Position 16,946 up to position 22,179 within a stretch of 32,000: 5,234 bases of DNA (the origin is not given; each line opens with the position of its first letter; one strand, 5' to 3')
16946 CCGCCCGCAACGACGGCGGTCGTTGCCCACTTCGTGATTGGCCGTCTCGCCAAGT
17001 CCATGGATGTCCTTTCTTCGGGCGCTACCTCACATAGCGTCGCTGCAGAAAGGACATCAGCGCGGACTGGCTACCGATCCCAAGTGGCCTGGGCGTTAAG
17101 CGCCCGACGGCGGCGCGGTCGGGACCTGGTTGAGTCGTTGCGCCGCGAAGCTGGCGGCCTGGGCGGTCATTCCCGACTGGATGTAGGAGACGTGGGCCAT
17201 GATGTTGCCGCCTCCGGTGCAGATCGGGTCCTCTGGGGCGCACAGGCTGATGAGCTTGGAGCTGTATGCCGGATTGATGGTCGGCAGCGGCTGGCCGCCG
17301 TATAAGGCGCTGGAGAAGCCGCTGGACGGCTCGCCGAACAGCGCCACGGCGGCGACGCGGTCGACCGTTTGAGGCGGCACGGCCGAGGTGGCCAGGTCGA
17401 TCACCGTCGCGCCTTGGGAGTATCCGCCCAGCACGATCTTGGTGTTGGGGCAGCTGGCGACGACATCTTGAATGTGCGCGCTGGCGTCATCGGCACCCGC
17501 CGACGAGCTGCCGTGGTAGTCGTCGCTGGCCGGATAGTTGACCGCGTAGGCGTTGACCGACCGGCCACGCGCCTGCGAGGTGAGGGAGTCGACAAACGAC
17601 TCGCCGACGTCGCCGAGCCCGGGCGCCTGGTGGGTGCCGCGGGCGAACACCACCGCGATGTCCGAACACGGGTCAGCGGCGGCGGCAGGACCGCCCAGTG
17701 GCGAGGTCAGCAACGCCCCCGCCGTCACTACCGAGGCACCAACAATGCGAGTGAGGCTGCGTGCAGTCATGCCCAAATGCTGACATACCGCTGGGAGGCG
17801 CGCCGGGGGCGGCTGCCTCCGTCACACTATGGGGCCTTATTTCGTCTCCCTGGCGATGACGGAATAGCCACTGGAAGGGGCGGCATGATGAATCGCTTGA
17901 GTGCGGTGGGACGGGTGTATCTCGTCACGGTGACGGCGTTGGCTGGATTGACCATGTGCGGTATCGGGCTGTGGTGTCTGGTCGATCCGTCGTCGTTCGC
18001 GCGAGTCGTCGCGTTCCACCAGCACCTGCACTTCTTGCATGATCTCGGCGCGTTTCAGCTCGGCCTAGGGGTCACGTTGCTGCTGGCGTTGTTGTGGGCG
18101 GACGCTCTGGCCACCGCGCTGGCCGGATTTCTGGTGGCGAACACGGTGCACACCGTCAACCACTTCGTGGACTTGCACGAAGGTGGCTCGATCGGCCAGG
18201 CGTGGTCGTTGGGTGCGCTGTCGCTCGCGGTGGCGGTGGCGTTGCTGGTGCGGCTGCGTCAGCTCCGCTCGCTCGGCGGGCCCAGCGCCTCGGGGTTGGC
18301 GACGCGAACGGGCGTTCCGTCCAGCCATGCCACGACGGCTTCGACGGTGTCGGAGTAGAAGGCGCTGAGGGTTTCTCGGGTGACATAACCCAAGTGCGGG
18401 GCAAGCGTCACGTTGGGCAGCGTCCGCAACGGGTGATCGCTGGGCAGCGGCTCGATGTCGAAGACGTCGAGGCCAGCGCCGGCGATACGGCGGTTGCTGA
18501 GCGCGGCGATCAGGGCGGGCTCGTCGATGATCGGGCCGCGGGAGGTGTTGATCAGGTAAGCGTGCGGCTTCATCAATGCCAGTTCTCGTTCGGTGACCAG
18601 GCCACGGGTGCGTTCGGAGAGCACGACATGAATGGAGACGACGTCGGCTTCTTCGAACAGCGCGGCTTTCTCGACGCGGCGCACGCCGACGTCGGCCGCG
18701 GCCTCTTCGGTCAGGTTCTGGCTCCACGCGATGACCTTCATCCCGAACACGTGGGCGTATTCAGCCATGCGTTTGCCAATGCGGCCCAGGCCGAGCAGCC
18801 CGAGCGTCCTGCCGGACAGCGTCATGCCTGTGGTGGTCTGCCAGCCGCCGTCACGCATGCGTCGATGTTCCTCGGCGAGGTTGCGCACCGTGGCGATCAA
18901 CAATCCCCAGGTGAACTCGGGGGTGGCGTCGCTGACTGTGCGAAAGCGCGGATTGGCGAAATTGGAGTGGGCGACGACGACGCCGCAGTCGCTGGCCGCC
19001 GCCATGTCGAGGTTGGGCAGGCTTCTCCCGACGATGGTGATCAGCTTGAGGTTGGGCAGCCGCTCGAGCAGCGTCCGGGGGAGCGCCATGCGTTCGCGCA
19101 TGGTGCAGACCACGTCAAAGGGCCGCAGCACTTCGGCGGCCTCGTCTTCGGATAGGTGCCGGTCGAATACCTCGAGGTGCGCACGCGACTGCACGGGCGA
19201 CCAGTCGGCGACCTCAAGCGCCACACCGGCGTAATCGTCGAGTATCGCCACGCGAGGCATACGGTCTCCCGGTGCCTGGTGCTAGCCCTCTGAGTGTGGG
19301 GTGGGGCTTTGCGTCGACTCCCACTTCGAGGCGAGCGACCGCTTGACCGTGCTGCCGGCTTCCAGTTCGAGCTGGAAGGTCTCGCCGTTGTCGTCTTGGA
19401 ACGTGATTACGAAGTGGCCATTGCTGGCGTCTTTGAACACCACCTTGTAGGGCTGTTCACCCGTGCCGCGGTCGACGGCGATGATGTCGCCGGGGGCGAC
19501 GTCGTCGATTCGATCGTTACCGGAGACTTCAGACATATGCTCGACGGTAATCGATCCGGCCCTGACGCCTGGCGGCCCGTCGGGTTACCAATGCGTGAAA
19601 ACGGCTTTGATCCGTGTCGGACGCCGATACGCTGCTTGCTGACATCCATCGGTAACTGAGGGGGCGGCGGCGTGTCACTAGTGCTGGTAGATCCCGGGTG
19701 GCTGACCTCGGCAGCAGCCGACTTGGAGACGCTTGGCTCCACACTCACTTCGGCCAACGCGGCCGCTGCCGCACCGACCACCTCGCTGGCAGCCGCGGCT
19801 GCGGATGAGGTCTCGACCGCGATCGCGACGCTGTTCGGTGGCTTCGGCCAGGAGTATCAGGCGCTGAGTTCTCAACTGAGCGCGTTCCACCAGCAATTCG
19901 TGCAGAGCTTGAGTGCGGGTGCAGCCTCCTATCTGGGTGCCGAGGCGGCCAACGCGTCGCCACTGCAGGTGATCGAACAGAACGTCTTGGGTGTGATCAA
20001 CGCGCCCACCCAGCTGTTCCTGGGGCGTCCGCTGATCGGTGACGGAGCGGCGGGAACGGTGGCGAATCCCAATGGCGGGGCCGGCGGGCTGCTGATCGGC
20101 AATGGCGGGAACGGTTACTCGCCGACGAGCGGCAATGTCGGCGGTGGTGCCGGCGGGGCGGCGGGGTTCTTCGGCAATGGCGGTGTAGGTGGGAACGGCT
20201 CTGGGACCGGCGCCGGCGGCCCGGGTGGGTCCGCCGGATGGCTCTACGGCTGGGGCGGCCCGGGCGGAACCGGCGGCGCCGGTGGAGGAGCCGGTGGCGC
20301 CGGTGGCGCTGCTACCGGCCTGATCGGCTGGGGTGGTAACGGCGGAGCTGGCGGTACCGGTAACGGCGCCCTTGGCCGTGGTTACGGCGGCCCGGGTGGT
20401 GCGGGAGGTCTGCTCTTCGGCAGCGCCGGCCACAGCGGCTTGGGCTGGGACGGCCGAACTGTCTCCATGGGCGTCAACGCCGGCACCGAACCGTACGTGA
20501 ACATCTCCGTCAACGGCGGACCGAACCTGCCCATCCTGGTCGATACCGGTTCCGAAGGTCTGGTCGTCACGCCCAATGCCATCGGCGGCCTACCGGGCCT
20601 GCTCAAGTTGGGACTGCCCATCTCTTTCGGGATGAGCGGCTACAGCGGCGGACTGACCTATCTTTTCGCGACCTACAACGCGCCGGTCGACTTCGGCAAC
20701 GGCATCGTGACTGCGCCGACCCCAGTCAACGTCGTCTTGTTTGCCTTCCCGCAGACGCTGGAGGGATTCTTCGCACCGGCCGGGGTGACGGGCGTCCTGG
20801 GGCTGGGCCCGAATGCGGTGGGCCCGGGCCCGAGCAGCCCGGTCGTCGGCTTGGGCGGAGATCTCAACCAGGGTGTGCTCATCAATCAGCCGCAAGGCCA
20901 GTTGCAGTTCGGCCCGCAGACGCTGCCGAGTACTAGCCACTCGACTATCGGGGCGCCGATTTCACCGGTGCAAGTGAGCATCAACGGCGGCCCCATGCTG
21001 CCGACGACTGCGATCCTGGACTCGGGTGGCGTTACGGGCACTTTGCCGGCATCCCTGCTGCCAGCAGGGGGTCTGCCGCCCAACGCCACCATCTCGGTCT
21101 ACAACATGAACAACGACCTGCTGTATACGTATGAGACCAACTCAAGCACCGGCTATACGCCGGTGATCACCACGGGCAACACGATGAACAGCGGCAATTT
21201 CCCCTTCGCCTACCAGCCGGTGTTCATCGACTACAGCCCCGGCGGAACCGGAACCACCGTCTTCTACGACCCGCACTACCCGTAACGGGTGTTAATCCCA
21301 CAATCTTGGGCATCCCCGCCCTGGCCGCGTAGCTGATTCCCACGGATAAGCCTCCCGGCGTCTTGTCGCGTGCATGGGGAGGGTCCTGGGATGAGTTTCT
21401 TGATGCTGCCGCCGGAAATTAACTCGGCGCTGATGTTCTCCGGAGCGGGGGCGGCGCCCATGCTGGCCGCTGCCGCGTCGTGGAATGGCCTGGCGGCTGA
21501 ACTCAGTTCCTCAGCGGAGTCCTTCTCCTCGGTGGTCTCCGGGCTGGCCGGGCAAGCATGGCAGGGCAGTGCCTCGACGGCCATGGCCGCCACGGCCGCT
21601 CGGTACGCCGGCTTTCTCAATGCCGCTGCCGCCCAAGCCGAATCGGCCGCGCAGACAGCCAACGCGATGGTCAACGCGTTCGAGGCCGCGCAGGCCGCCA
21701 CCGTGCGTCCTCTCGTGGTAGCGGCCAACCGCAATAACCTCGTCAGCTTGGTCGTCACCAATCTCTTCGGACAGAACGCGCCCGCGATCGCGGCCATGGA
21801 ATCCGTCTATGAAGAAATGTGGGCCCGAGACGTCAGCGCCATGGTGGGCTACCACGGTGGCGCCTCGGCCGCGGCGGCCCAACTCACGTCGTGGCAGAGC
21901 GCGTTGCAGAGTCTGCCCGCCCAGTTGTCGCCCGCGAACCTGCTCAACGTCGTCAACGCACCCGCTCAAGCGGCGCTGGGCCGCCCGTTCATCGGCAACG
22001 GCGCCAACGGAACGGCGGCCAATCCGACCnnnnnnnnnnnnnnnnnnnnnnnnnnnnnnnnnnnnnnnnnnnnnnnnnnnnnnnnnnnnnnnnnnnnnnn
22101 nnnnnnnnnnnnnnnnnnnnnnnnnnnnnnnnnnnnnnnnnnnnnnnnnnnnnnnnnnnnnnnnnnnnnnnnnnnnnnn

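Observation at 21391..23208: PPE domain fused to a PE_PGRS-type linker and a 1.2-kb PGRS tract (a PPE-PGRS chimera)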

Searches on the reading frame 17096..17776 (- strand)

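Call 63: search_protein_families(library=pfam, proteins=[window:17096-17776:-], max_evalue=0.0001)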
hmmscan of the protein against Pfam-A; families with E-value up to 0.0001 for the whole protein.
window:17096-17776:- (226 aa): 1 family
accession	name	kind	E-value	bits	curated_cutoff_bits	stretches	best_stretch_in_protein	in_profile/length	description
PF01083.28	Cutinase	-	8.7e-59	198.8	25.9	1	36-215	1-173/173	Cutinase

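Call 79: search_protein_families(library=pfam, proteins=[L133:13453-15273:-, L134:13453-15273:-, L133:15388-16998:-], max_evalue=0.001)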
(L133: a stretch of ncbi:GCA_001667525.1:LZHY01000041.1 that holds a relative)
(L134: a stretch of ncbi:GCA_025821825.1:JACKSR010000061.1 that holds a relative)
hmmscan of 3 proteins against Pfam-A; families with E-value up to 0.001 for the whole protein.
L133:13453-15273:- (606 aa): 2 families
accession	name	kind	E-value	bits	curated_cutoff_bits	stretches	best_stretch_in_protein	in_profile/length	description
PF00823.25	PPE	-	3.3e-56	190.3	26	1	3-166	2-165/165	PPE family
PF21526.2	PGRS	-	1.2e-13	51.6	27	1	201-270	1-73/73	PGRS repeats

L134:13453-15273:- (606 aa): 2 families
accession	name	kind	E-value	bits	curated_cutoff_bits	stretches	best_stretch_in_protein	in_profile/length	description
PF00823.25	PPE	-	5.2e-55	186.4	26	1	3-166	2-165/165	PPE family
PF21526.2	PGRS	-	1.6e-13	51.2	27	1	201-270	1-73/73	PGRS repeats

L133:15388-16998:- (536 aa): 4 families
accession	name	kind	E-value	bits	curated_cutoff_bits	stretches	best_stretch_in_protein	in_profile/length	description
PF20729.2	PE-PGRS_C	-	3.8e-95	318.6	33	1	270-527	2-259/265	PE-PGRS C-terminal aspartyl peptidase-like domain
PF00934.25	PE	-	3.7e-29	101.3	22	1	4-93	1-90/91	PE family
PF21526.2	PGRS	-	1.1e-09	39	27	1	122-195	1-73/73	PGRS repeats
PF13650.11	Asp_protease_2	-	1.8e-05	25.8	24.3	0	439-498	1-59/90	Aspartyl protease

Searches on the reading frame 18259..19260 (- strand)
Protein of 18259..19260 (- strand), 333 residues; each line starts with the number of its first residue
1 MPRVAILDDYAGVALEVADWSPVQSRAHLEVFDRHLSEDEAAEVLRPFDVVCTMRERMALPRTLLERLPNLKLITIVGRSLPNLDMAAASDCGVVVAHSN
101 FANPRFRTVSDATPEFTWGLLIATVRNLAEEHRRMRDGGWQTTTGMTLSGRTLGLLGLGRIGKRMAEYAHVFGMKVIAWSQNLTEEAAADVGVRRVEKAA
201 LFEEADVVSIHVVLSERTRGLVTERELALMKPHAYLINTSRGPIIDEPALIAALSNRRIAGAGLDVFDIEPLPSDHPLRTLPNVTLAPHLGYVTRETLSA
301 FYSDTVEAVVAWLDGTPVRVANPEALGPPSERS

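Call 9: find_encoding_contigs(protein=window:18259-19260:-, flank=10000, max_places=6)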
Protein window:18259-19260:- (333 aa): 2 contigs read that carry it; 2 places shown.
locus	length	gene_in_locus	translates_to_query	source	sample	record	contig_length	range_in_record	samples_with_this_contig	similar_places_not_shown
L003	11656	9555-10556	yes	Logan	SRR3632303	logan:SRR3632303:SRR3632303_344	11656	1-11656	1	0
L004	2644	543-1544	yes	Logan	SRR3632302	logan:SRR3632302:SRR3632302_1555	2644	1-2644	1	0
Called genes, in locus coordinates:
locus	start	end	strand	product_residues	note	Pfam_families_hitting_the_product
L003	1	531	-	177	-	?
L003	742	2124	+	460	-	PF00823:PPE, PF12484:PPE-SVP, PF09851:SHOCT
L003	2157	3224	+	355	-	PF03631:Virul_fac_BrkB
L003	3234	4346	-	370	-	PF20903:SPL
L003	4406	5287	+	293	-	PF00657:Lipase_GDSL (weak), PF13472:Lipase_GDSL_2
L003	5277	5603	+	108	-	PF11625:DUF3253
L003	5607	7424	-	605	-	-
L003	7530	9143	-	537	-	PF00934:PE, PF21526:PGRS, PF20729:PE-PGRS_C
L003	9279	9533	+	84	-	-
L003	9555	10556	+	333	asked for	PF00389:2-Hacid_dh, PF02826:2-Hacid_dh_C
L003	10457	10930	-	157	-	-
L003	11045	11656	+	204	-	?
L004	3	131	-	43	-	?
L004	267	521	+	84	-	-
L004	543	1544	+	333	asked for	PF00389:2-Hacid_dh, PF02826:2-Hacid_dh_C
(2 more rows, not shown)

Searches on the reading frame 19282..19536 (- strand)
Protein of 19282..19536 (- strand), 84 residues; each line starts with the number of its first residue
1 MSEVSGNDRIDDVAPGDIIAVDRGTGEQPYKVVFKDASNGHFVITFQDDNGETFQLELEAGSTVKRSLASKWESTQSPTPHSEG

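Call 63: search_protein_families(library=pfam, proteins=[window:19282-19536:-], max_evalue=0.0001)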
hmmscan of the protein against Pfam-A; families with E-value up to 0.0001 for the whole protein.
window:19282-19536:- (84 aa): 0 families

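Call 79: search_protein_families(library=pfam, proteins=[L133:13453-15273:-, L134:13453-15273:-, L133:15388-16998:-], max_evalue=0.001)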
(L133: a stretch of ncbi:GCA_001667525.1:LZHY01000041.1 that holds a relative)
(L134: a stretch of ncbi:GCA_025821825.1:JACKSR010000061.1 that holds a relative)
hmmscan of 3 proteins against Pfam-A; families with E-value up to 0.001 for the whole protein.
L133:13453-15273:- (606 aa): 2 families
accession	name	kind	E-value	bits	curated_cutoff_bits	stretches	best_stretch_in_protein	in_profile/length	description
PF00823.25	PPE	-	3.3e-56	190.3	26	1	3-166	2-165/165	PPE family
PF21526.2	PGRS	-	1.2e-13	51.6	27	1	201-270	1-73/73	PGRS repeats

L134:13453-15273:- (606 aa): 2 families
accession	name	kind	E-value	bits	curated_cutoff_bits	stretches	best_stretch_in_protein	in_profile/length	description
PF00823.25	PPE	-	5.2e-55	186.4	26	1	3-166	2-165/165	PPE family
PF21526.2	PGRS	-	1.6e-13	51.2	27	1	201-270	1-73/73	PGRS repeats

L133:15388-16998:- (536 aa): 4 families
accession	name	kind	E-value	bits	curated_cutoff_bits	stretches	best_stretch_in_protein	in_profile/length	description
PF20729.2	PE-PGRS_C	-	3.8e-95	318.6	33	1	270-527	2-259/265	PE-PGRS C-terminal aspartyl peptidase-like domain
PF00934.25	PE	-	3.7e-29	101.3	22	1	4-93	1-90/91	PE family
PF21526.2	PGRS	-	1.1e-09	39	27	1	122-195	1-73/73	PGRS repeats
PF13650.11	Asp_protease_2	-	1.8e-05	25.8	24.3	0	439-498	1-59/90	Aspartyl protease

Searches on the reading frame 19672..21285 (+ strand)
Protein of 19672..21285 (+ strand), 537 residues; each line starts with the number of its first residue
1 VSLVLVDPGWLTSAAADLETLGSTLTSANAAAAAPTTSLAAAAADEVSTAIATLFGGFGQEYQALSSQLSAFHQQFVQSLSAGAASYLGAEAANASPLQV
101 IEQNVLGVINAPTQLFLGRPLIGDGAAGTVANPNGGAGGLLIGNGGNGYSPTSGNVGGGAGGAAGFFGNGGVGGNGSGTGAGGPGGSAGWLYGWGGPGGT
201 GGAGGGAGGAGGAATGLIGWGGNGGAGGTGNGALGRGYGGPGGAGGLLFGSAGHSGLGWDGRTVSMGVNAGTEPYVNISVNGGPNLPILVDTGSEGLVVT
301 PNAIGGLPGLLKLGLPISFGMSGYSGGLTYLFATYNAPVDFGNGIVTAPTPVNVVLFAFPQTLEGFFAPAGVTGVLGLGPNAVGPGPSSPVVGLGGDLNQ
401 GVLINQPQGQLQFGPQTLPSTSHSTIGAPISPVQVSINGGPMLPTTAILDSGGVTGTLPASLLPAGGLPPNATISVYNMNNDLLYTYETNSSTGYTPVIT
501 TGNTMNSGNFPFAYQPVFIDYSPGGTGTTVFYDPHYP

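Call 3: search_protein_families(library=pfam, proteins=[window:19672-21285:+], max_evalue=0.01)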
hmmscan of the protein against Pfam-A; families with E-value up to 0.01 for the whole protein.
window:19672-21285:+ (537 aa): 4 families
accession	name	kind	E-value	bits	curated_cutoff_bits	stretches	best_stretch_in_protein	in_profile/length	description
PF20729.2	PE-PGRS_C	-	4.7e-93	311.8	33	1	263-529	2-265/265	PE-PGRS C-terminal aspartyl peptidase-like domain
PF00934.25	PE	-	1.8e-33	115.1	22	1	4-94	1-91/91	PE family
PF21526.2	PGRS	-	7.4e-12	45.9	27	1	122-191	1-73/73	PGRS repeats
PF13650.11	Asp_protease_2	-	0.001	20.2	24.3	0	276-304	1-28/90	Aspartyl protease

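Call 4: search_protein_families(library=ncbifam, proteins=[window:19672-21285:+], max_evalue=0.01)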
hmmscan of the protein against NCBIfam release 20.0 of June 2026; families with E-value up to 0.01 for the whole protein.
window:19672-21285:+ (537 aa): 2 families
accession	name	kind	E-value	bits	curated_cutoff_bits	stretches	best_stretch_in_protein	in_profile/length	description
NF038019.1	PE_process_PecA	equivalog_domain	7.4e-89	297.7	150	1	262-531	2-277/278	PecA family PE domain-processing aspartic protease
NF052352.1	TriaclglyLipLipYMycb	equivalog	4.4e-28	98.5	450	1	12-111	2-101/397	triacylglycerol lipase LipY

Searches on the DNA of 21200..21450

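Call 81: search_rna_families(source=window, start=21200, end=21450, threshold=evalue, max_evalue=1)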
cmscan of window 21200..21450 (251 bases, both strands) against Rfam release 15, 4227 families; matches with E-value up to 1: 0.
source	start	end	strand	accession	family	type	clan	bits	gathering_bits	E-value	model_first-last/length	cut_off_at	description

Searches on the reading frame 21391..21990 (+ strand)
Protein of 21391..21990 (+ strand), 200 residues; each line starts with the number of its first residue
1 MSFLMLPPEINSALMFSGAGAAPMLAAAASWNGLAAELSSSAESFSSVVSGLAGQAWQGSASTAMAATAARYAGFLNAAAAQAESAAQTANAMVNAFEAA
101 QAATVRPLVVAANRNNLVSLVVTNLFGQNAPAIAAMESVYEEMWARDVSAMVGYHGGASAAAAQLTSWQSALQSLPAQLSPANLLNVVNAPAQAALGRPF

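Call 55: search_solved_structures(query=window:21391-21990:+, max_evalue=0.001)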
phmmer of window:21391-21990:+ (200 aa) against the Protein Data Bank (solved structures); distinct sequences matched with E-value up to 0.001: 6.
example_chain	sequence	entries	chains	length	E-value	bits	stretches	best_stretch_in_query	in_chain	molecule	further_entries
5xfs_B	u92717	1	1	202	3.5e-38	134.6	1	1-168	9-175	PPE family protein PPE15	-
6vj5_B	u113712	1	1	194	3.9e-18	69.4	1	2-170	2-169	PPE family protein PPE41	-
2g38_B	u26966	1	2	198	1.4e-17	67.6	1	1-170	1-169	PPE FAMILY PROTEIN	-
4kxr_B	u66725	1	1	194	2e-17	67.1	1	2-170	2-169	PPE41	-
4w4k_B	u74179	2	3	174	2.2e-17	67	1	2-170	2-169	PPE family protein PPE41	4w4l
6uuj_B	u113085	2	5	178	5.1e-17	65.8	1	4-163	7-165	PPE family protein PPE4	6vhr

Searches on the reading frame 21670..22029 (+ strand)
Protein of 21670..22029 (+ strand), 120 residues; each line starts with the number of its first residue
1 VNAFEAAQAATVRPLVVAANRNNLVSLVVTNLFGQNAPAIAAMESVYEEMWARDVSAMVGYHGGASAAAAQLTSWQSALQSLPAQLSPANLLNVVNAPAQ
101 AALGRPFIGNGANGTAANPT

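Call 37: find_homologous_proteins(query=A2, max_evalue=0.00001)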
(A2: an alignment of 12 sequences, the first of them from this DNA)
Query A2 (12 sequences) (120 aa, profile of the alignment): 635 proteins with E <= 0.00001 among 8000 candidates; the best 120 are listed.
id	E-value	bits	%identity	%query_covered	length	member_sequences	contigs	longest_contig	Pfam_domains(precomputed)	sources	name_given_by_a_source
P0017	3.5e-65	237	48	96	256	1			PF00823.26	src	-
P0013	1.2e-63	232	53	93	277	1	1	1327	PF00823.26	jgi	jgi:PPE-repeat protein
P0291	4.9e-61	223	49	92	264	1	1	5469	PF00823.26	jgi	jgi:PPE-repeat protein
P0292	1.6e-57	212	50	85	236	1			PF00823.26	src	-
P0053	1.4e-50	189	71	70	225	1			PF00823.26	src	-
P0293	3.4e-50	188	66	86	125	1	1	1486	PF00823.26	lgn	-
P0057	6.1e-47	178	70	73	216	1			PF00823.26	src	-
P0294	6.2e-47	178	54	87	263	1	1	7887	PF00823.26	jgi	jgi:PPE-repeat protein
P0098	9.4e-47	177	68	73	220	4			PF00823.26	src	-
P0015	2.4e-45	172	69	73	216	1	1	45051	PF00823.26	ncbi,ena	-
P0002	3.0e-45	172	73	70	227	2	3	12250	PF00823.26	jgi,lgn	jgi:PPE-repeat protein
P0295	3.4e-45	172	72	68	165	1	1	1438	PF00823.26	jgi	jgi:PPE-repeat protein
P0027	4.3e-45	172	75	66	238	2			PF00823.26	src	-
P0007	4.1e-44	168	72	68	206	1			PF00823.26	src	-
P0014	1.0e-42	164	65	73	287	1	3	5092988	PF00823.26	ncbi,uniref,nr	ncbi:hypothetical protein MLAC_17000 [Mycobacterium lacus]|uniref:PPE domain-containing protein n=1 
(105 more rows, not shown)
